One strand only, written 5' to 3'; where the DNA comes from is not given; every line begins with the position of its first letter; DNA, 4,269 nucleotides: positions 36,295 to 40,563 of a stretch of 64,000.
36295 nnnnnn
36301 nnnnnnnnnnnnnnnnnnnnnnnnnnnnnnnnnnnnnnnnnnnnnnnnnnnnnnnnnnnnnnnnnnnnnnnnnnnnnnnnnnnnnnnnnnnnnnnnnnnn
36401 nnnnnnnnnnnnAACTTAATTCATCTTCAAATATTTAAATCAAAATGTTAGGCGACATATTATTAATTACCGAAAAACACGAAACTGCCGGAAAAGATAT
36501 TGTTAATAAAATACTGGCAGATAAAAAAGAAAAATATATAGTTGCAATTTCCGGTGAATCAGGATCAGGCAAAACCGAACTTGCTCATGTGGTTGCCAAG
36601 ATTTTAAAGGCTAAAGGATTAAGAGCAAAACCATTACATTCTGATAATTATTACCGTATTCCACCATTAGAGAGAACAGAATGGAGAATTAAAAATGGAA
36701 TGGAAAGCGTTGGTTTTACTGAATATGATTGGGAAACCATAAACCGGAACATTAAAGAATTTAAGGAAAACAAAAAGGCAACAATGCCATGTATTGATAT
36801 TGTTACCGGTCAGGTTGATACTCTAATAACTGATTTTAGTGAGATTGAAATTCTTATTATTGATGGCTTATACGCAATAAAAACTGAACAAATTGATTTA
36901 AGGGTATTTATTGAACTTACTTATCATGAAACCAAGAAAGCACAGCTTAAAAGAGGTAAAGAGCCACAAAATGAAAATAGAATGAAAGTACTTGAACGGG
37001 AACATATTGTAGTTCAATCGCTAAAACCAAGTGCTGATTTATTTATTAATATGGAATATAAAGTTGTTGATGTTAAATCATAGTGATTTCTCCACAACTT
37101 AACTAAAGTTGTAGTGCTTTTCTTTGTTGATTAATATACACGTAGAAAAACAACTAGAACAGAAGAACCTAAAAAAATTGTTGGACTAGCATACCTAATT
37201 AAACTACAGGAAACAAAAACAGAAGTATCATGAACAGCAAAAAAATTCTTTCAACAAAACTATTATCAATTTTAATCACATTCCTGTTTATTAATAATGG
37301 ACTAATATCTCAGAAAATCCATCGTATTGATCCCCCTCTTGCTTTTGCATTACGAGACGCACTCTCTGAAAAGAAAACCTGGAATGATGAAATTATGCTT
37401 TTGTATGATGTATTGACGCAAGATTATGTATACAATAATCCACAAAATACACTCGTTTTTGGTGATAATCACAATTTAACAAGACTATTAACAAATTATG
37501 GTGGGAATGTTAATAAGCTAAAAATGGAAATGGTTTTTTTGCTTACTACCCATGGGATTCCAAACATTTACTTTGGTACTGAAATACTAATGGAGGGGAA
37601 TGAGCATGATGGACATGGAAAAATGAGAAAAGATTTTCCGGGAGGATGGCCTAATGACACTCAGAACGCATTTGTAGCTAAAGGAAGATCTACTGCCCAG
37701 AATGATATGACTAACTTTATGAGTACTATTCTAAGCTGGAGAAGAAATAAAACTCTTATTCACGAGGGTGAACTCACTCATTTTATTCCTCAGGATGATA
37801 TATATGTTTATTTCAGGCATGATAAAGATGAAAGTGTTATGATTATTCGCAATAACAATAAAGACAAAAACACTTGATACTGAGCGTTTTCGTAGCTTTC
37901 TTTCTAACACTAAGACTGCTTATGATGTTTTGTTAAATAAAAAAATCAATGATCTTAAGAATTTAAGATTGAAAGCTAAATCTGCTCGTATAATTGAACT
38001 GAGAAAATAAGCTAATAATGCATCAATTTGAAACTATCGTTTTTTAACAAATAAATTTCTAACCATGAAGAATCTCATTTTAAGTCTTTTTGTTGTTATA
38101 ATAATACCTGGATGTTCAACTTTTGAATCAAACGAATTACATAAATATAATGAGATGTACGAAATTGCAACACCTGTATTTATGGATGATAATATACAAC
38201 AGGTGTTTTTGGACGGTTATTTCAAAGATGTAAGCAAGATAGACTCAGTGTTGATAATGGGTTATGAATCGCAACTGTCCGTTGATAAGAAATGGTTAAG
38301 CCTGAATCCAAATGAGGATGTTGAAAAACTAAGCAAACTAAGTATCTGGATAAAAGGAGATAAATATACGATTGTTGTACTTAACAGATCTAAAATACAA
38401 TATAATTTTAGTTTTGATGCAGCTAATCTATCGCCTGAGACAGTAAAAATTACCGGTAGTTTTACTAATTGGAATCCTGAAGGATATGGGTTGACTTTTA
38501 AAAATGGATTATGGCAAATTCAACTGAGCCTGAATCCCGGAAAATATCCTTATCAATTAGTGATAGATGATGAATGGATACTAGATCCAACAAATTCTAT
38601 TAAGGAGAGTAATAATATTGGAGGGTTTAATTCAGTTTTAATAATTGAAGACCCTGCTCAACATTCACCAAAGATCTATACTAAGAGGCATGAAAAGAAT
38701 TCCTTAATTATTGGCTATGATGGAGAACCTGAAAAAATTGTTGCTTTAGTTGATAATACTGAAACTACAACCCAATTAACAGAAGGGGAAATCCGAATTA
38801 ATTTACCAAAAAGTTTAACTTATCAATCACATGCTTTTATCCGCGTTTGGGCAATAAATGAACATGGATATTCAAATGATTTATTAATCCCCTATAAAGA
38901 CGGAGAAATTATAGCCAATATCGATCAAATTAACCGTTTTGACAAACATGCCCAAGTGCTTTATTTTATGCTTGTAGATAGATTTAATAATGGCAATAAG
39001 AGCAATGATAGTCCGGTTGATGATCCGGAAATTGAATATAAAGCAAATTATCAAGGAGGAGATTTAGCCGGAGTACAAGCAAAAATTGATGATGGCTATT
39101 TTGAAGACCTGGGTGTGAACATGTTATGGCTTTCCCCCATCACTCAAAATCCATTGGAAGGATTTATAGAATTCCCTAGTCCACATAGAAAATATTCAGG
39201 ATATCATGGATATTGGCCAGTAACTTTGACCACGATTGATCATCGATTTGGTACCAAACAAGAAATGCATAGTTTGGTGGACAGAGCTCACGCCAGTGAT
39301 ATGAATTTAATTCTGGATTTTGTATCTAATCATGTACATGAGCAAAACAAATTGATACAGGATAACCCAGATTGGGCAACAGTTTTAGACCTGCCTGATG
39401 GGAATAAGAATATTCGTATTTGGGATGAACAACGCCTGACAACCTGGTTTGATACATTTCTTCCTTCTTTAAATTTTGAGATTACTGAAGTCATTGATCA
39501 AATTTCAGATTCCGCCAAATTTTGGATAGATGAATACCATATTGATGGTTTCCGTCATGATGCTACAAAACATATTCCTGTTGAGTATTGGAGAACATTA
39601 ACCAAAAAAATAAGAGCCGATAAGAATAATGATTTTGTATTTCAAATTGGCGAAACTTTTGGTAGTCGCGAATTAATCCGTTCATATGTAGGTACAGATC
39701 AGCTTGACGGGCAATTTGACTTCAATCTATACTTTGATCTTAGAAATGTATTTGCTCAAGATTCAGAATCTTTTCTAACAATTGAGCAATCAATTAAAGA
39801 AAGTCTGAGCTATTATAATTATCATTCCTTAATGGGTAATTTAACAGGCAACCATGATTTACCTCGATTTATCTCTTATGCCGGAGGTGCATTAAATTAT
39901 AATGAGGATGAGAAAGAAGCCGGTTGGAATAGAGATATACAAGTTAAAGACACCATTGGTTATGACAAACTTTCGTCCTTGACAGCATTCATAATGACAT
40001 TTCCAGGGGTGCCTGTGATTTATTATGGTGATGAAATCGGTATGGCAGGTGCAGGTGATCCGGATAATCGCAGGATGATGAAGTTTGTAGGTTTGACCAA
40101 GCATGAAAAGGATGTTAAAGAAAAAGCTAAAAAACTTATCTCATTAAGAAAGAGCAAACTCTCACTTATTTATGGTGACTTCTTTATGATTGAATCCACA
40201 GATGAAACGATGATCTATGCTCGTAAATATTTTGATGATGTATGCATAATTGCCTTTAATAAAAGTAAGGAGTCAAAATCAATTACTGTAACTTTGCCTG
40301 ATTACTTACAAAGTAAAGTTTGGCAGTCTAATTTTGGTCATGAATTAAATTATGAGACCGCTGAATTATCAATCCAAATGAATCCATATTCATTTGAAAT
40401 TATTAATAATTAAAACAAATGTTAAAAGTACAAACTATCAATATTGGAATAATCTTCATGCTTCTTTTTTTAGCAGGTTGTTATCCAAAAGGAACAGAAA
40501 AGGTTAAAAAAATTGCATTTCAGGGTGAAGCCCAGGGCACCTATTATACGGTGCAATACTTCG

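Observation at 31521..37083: Cytoplasmic three-gene cassette: TreS-like GH13 + beta-PGM::GH65 fusion + Udk/PRK-fold P-loop kinase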

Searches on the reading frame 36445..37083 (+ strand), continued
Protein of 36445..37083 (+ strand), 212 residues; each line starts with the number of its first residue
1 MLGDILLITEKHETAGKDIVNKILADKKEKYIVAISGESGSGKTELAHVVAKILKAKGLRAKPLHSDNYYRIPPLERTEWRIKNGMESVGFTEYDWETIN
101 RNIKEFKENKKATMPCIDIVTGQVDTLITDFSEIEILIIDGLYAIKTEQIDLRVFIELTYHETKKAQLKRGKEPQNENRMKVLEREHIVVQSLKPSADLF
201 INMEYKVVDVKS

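Call 40: search_protein_families(library=pfam, proteins=[L072:8766-9842:+, L072:10644-11918:+, L074:4939-6171:+, L074:6959-8224:+, L075:3476-4828:+, L075:5635-7104:+, L076:7527-8801:+, L076:10670-12094:+, L065:5057-8743:-, L054:10627-13005:+], max_evalue=0.00001)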
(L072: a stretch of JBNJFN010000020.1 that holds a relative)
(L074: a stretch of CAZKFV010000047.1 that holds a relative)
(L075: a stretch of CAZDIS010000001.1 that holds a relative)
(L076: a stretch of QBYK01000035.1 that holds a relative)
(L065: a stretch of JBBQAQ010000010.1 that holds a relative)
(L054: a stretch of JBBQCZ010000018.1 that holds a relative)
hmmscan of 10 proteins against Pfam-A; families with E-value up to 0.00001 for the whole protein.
L072:8766-9842:+ (358 aa): 1 family
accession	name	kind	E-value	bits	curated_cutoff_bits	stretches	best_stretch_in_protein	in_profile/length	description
PF01156.24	IU_nuc_hydro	-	4e-23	82.9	34.2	1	49-307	1-252/297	Inosine-uridine preferring nucleoside hydrolase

L072:10644-11918:+ (424 aa): 8 families
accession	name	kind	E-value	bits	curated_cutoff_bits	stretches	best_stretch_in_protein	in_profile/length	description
PF00534.26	Glycos_transf_1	-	7.7e-46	156.2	26.4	1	227-396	6-171/172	Glycosyl transferases group 1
PF13692.12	Glyco_trans_1_4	-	9.8e-38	130.1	27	1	235-383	2-142/142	Glycosyl transferases group 1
PF13439.12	Glyco_transf_4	-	1.8e-21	77.3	28.5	1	31-215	2-168/170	Glycosyltransferase Family 4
PF20706.3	GT4-conflict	-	1.4e-18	67.5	26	1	34-408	15-382/385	Family 4 Glycosyltransferase in conflict systems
PF13579.12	Glyco_trans_4_4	-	5.6e-11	43.5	29.7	1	31-212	1-158/158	Glycosyl transferase 4-like domain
PF00862.26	GT-B_Sucrose_synth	-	6.9e-11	42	23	1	6-174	12-203/290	Sucrose synthase first GT-B domain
PF13524.12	Glyco_trans_1_2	-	5.2e-09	36.6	25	1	288-409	27-140/144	Glycosyl transferase-like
PF13477.12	Glyco_trans_4_2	-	3.6e-06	27.6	23.4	0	35-154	11-117/139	Glycosyl transferase 4-like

L074:4939-6171:+ (410 aa): 5 families
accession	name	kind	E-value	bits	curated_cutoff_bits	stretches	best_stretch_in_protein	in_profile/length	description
PF00534.26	Glycos_transf_1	-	2e-39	135.3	26.4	1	207-383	4-171/172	Glycosyl transferases group 1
PF13692.12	Glyco_trans_1_4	-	8.7e-33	114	27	1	218-370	2-142/142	Glycosyl transferases group 1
PF13439.12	Glyco_transf_4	-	6.3e-18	65.8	28.5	1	24-198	1-170/170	Glycosyltransferase Family 4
PF20706.3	GT4-conflict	-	9.5e-14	51.6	26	1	186-396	173-383/385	Family 4 Glycosyltransferase in conflict systems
PF13579.12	Glyco_trans_4_4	-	2.4e-12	47.9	29.7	1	25-193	1-158/158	Glycosyl transferase 4-like domain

L074:6959-8224:+ (421 aa): 2 families
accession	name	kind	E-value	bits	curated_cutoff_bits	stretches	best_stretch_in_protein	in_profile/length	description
PF01547.30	SBP_bac_1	-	5.9e-24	86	26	1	38-336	6-305/307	Bacterial extracellular solute-binding protein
PF13416.11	SBP_bac_8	-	1.1e-13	52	27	1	42-351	1-263/279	Bacterial extracellular solute-binding protein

L075:3476-4828:+ (450 aa): 1 family
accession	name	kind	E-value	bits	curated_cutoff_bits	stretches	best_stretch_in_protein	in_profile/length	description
PF00232.24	Glyco_hydro_1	-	2.8e-169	563.8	22.6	1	6-446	4-451/453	Glycosyl hydrolase family 1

L075:5635-7104:+ (489 aa): 1 family
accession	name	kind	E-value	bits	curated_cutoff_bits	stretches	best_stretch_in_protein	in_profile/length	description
PF00128.31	Alpha-amylase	-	1.7e-11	44.5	22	1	38-229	35-228/446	Alpha amylase, catalytic domain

L076:7527-8801:+ (424 aa): 5 families
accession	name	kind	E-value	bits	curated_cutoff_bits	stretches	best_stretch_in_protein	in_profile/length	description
PF00483.29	NTP_transferase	-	1.3e-58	198.9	21.2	1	18-285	2-243/245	Nucleotidyl transferase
PF24894.1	Hexapep_GlmU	-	5.8e-26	91.1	23.3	1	308-409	1-104/104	GlmU-like, C-terminal hexapeptide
PF12804.13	NTP_transf_3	-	4.7e-07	30.6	27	1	18-162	1-121/160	MobA-like NTP transferase domain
PF25084.1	LbH_EIF2B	-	7e-07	29.7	54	1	319-388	34-99/105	EIF2B subunit epsilon LbH domain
PF25247.1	LbH_GLGC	-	9.1e-07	29.3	27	0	305-359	1-51/135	GLGC left-handed parallel beta-helix domain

L076:10670-12094:+ (474 aa): 5 families
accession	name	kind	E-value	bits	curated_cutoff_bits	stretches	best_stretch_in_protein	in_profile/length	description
PF00534.26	Glycos_transf_1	-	4.9e-21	75.4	26.4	1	250-412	14-158/172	Glycosyl transferases group 1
PF13439.12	Glyco_transf_4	-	4.5e-13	50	28.5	1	26-224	2-168/170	Glycosyltransferase Family 4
PF00862.26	GT-B_Sucrose_synth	-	5.9e-12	45.5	23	1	3-194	16-221/290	Sucrose synthase first GT-B domain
PF13692.12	Glyco_trans_1_4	-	2.8e-11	44.3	27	1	251-402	1-132/142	Glycosyl transferases group 1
PF13579.12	Glyco_trans_4_4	-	4.7e-11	43.7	29.7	1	26-196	1-141/158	Glycosyl transferase 4-like domain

L065:5057-8743:- (1228 aa): 5 families
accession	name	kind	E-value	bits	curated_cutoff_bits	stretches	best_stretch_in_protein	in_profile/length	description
PF13507.12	GATase_5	-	2.8e-85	286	27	1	981-1224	3-260/260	CobB/CobQ-like glutamine amidotransferase domain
PF22689.1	FGAR-AT_PurM_N-like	-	8.7e-44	149.5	27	1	595-748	2-159/160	FGAR-AT PurM_N-like domain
PF02769.27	AIRS_C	-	4.6e-39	134.5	23.1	2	381-534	2-153/156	AIR synthase related protein, C-terminal domain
PF18072.6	FGAR-AT_linker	-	4.2e-19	69.2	26.6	1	123-171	2-50/50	Formylglycinamide ribonucleotide amidotransferase linker domain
PF18076.6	FGAR-AT_N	-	2.2e-07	31.3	26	1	21-88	12-81/115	Formylglycinamide ribonucleotide amidotransferase N-terminal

L054:10627-13005:+ (792 aa): 2 families
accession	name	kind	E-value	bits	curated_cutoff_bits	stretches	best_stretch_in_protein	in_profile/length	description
PF00128.31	Alpha-amylase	-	1.9e-42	146.5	22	1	310-675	1-362/446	Alpha amylase, catalytic domain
PF16561.11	AMPK1_CBM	-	2.2e-07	31.4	26.8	1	132-199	13-78/85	Glycogen recognition site of AMP-activated protein kinase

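Call 42: find_encoding_contigs(protein=P0251, flank=8000, max_places=4)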
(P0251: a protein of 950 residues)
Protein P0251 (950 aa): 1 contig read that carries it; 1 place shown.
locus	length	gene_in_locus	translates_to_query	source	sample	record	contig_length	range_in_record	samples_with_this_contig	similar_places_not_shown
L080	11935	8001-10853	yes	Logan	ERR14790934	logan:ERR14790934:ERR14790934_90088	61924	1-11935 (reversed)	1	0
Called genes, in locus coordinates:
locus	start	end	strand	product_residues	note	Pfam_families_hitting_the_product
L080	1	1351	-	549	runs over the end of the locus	PF17900:Peptidase_M1_N, PF01433:Peptidase_M1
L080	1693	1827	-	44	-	-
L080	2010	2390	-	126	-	-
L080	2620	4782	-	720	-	PF00982:Glyco_transf_20, PF02358:Trehalose_PPase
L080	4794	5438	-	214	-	PF00702:Hydrolase, PF13419:HAD_2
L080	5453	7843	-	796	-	PF03636:Glyco_hydro_65N, PF03632:Glyco_hydro_65m, PF03633:Glyco_hydro_65C (weak)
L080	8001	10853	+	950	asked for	PF00485:PRK, PF00982:Glyco_transf_20, PF02358:Trehalose_PPase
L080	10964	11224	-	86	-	-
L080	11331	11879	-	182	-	PF04191:PEMT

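Call 43: find_encoding_contigs(protein=P0353, flank=8000, max_places=4)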
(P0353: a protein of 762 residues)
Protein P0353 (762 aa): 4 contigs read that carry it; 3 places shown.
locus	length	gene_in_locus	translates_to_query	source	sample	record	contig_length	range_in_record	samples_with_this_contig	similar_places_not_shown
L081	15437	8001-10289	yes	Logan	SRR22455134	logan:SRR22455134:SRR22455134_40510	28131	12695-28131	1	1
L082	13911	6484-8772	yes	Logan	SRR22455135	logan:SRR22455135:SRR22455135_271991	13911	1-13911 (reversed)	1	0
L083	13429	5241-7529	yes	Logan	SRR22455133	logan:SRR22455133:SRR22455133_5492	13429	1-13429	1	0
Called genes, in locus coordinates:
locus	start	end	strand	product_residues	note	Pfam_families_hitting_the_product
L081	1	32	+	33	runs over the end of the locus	-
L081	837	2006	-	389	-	PF12899:Glyco_hydro_100 (weak)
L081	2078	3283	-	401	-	PF07690:MFS_1, PF00083:Sugar_tr, PF07690:MFS_1 (weak)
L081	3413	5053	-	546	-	PF00474:SSF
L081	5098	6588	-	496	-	PF01204:Trehalase, PF22422:MGH1-like_GH (weak)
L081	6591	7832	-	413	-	PF07690:MFS_1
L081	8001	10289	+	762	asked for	PF00485:PRK, PF00128:Alpha-amylase, PF16657:Malt_amylase_C (weak)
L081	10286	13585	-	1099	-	-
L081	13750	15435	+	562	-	?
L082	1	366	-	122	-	?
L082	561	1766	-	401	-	PF07690:MFS_1, PF00083:Sugar_tr, PF07690:MFS_1 (weak)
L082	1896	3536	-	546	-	PF00474:SSF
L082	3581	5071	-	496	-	PF01204:Trehalase, PF22422:MGH1-like_GH (weak)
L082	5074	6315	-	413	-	PF07690:MFS_1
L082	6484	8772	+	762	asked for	PF00485:PRK, PF00128:Alpha-amylase, PF16657:Malt_amylase_C (weak)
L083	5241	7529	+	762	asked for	PF00485:PRK, PF00128:Alpha-amylase, PF16657:Malt_amylase_C (weak)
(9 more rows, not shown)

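Call 61: find_encoding_contigs(protein=P0276, flank=7000, max_places=2)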
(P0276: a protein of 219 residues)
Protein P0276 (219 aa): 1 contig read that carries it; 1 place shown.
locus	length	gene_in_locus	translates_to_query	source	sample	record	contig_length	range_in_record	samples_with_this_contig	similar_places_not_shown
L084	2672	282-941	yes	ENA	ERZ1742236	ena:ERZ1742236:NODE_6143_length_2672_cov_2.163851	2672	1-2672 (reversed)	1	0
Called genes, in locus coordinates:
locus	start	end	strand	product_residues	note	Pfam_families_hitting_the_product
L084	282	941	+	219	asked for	PF00485:PRK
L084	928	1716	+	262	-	PF00406:ADK, PF13207:AAA_17, PF05191:ADK_lid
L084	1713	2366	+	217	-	-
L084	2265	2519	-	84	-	-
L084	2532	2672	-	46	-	?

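Call 62: find_encoding_contigs(protein=P0286, flank=7000, max_places=2)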
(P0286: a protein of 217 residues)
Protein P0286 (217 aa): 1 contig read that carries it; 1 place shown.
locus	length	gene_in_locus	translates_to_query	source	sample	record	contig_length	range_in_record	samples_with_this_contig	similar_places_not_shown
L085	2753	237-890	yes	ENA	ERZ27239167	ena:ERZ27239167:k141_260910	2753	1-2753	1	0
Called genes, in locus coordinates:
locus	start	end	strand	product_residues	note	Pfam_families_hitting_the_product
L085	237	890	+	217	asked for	PF00485:PRK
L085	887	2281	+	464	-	PF07690:MFS_1, PF13347:MFS_2, PF07690:MFS_1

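Call 63: find_encoding_contigs(protein=P0306, flank=7000, max_places=2)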
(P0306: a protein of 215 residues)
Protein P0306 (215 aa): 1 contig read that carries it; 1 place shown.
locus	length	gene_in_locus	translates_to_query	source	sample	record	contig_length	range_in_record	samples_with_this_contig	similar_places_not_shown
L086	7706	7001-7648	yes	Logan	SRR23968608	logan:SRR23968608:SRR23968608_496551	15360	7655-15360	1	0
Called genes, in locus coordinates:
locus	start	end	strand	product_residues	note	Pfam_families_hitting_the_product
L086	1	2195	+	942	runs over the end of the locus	PF07715:Plug, PF00593:TonB_dep_Rec_b-barrel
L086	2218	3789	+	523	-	PF07980:SusD_RagB (weak)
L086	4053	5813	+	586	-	PF00128:Alpha-amylase, PF16657:Malt_amylase_C (weak)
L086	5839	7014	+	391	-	PF12899:Glyco_hydro_100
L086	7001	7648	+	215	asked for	PF00485:PRK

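Call 80: list_cluster_members(proteins=[window:36445-37083:+, window:33257-36412:+, window:31521-33239:+])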
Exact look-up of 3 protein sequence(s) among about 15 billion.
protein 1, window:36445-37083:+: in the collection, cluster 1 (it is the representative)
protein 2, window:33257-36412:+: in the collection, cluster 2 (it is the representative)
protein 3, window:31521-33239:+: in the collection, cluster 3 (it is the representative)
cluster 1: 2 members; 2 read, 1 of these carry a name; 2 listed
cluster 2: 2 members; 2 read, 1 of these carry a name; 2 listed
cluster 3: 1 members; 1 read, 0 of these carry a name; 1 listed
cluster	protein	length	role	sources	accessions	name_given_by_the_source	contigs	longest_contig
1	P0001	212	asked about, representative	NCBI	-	-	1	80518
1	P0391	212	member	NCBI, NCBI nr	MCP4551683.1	MAG: uridine kinase [Bacteroidetes bacterium] | uridine kinase [Bacteroidota bacterium]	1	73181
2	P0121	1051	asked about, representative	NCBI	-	-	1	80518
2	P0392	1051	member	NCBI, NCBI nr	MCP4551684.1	MAG: HAD-IA family hydrolase [Bacteroidetes bacterium] | HAD-IA family hydrolase [Bacteroidota bacterium]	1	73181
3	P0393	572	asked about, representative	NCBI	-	-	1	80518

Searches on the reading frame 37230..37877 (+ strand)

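Call 3: search_protein_families(library=pfam, proteins=[window:37230-37877:+])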
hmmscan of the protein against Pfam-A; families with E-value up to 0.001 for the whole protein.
window:37230-37877:+ (215 aa): 2 families
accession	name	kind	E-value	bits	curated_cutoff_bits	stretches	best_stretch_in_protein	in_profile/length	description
PF10438.15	Cyc-maltodext_C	-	1.8e-11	44.4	22.2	1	182-214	1-33/76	Cyclo-malto-dextrinase C-terminal domain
PF00128.31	Alpha-amylase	-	5.2e-08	33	22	1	64-165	298-377/446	Alpha amylase, catalytic domain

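Call 4: search_protein_families(library=ncbifam, proteins=[window:37230-37877:+])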
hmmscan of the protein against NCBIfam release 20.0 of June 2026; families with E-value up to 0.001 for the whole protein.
window:37230-37877:+ (215 aa): 5 families
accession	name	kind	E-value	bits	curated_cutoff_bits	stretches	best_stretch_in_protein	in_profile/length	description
NF008051.0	PRK10785.1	equivalog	2.9e-13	48.9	568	1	79-213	444-562/607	maltodextrin glucosidase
TIGR02403.1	trehalose_treC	equivalog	3.3e-06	26.1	799.05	0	152-212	442-503/544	alpha,alpha-phosphotrehalase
NF011083.0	PRK14510.1-2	equivalog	5.5e-06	24.1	1322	1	93-212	520-621/1186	bifunctional glycogen debranching protein GlgX/4-alpha-glucanotransferase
NF041090.1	Cyc-maltodext_AglB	equivalog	8.4e-06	24.8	540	1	79-213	291-408/470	cyclomaltodextrinase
TIGR02456.1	treS_nterm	equivalog_domain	2.9e-05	22.8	678.35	0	75-149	334-404/539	maltose alpha-D-glucosyltransferase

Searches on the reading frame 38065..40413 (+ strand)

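Call 3: search_protein_families(library=pfam, proteins=[window:38065-40413:+])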
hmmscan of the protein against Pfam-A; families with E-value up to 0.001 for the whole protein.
window:38065-40413:+ (782 aa): 4 families
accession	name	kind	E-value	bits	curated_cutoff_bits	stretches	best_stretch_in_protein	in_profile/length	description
PF00128.31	Alpha-amylase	-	8.6e-47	160.8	22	1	302-673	2-361/446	Alpha amylase, catalytic domain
PF16561.11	AMPK1_CBM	-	4e-11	43.4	26.8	1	125-196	12-81/85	Glycogen recognition site of AMP-activated protein kinase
PF16657.11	Malt_amylase_C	-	2.6e-06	27.8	27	1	704-779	1-75/75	Maltogenic Amylase, C-terminal domain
PF22026.2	Alpha-amylase_C_2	-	7.2e-06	26.8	27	1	704-744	1-41/78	Alpha-amylase C-terminal domain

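Call 4: search_protein_families(library=ncbifam, proteins=[window:38065-40413:+])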
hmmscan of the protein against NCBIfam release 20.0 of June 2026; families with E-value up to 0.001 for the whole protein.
window:38065-40413:+ (782 aa): 40 families (the best 25 are shown)
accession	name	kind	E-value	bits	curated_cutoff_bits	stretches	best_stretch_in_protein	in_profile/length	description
NF041090.1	Cyc-maltodext_AglB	equivalog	6.6e-47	160.4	540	2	641-780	313-454/470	cyclomaltodextrinase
NF008051.0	PRK10785.1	equivalog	7.7e-39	133.4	568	2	640-780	466-604/607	maltodextrin glucosidase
NF007051.0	PRK09505.1-1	equivalog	5.6e-28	97.4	864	1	287-425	189-327/686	alpha-amylase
NF007060.0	PRK09505.2-5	equivalog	1.4e-26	92.8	790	2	292-424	190-322/690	alpha-amylase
NF011083.0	PRK14510.1-2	equivalog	3.4e-26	91.1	1322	1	327-747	215-633/1186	bifunctional glycogen debranching protein GlgX/4-alpha-glucanotransferase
NF007053.0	PRK09505.1-3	equivalog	6.7e-26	90.6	1269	1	286-425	180-319/687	alpha-amylase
NF007052.0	PRK09505.1-2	equivalog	1.6e-25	89.4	749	1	284-424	176-316/677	alpha-amylase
NF007057.0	PRK09505.2-2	equivalog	1.9e-25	89.2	931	1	292-424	194-326/694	alpha-amylase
TIGR02456.1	treS_nterm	equivalog_domain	1.8e-24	86.2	678.35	2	331-502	24-200/539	maltose alpha-D-glucosyltransferase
NF007058.0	PRK09505.2-3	equivalog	3e-24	85.1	897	1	295-424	208-337/742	alpha-amylase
NF007054.0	PRK09505.1-4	equivalog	6.5e-23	80.9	1385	1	284-424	176-316/676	alpha-amylase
NF007059.0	PRK09505.2-4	equivalog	7.4e-23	80.7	865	1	287-424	179-316/683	alpha-amylase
NF041321.1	Alpha-amyl_MalA_Halo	equivalog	1.1e-22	80.2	875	2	337-607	284-527/666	alpha-amylase MalA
TIGR02403.1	trehalose_treC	equivalog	2.3e-19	69.5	799.05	1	330-431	22-107/544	alpha,alpha-phosphotrehalase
NF007055.0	PRK09505.1-6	equivalog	2.5e-19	69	1458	1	291-425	182-316/675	alpha-amylase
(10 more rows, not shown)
